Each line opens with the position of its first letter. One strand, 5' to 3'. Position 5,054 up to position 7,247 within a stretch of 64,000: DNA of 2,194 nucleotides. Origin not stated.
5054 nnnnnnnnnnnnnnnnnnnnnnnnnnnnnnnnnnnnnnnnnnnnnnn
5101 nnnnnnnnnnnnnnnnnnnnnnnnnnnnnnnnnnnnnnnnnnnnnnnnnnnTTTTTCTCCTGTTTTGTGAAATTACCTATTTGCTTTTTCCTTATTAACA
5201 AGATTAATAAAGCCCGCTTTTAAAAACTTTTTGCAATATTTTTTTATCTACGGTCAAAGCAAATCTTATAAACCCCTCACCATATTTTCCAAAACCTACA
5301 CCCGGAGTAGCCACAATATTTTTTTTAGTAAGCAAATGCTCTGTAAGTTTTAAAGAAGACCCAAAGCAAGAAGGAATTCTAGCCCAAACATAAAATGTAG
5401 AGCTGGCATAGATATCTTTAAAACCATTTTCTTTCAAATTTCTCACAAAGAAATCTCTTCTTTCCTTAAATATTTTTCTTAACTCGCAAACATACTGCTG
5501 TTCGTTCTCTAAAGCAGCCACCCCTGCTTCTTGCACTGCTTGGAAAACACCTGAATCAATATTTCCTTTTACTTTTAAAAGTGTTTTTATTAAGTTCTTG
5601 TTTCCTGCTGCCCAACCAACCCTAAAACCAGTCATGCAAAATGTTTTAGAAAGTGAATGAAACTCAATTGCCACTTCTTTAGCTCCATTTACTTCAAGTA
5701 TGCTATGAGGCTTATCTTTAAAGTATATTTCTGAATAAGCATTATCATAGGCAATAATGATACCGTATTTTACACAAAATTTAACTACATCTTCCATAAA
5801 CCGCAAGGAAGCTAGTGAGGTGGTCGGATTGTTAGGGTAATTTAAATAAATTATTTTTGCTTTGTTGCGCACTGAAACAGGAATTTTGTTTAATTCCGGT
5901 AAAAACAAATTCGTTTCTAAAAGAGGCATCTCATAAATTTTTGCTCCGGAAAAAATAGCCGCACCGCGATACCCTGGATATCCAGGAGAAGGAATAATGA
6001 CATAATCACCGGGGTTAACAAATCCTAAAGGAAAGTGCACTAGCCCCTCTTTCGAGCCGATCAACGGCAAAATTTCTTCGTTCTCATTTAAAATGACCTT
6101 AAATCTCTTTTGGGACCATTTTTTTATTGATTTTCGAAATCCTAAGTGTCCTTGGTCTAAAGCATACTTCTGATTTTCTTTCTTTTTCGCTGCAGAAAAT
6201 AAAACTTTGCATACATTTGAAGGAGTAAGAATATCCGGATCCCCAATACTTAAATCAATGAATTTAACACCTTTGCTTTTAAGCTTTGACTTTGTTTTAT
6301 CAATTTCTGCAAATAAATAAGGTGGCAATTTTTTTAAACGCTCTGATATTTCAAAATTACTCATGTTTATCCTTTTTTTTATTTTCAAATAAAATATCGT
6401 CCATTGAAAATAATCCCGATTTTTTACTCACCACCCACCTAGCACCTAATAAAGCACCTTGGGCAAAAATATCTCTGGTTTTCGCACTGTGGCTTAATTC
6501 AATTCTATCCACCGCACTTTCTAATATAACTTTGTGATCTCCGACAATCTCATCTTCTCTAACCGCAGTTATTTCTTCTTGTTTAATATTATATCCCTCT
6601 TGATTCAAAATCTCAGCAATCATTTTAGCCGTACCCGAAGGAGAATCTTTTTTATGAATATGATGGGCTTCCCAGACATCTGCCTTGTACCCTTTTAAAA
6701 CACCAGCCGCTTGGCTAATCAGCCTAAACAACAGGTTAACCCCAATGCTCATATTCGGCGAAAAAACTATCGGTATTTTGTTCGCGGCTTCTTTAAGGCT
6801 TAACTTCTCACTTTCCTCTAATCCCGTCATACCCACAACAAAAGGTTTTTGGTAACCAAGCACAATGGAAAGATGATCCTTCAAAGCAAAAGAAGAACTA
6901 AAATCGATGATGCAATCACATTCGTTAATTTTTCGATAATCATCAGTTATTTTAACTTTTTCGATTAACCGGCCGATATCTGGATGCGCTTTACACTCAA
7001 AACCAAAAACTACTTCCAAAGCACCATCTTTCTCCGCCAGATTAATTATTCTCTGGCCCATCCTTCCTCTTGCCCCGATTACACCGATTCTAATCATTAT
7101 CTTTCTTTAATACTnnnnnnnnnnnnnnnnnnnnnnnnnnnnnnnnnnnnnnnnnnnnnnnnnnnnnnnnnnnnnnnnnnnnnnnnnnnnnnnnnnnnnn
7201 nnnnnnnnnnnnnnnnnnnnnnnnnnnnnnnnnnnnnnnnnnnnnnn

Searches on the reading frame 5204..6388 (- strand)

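Call 63: search_protein_families(library=pfam, proteins=[window:5204-6388:-], max_evalue=0.00001)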
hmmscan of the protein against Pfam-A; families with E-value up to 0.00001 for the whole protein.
window:5204-6388:- (394 aa): 1 family
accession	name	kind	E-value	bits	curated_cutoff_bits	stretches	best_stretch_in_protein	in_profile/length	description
PF00155.27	Aminotran_1_2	-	1.2e-53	183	19.7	1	42-387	2-356/361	Aminotransferase class I and II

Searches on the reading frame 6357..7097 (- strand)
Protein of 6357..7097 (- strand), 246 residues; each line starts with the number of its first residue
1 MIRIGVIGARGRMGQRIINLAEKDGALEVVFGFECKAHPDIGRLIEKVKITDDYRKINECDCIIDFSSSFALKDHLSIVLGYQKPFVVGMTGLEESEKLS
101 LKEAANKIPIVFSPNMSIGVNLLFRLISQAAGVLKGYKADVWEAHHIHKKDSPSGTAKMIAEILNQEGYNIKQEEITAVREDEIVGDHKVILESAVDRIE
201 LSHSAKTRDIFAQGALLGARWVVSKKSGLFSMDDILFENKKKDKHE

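Call 63: search_protein_families(library=pfam, proteins=[window:6357-7097:-], max_evalue=0.00001)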
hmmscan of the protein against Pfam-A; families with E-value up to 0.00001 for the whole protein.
window:6357-7097:- (246 aa): 2 families
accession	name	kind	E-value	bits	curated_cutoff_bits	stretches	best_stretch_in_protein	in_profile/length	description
PF05173.19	DapB_C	-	8.5e-37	126.4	27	1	119-236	1-121/121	Dihydrodipicolinate reductase, C-terminus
PF01113.26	DapB_N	-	4.7e-27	95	25.6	1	2-116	1-124/124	Dihydrodipicolinate reductase, N-terminus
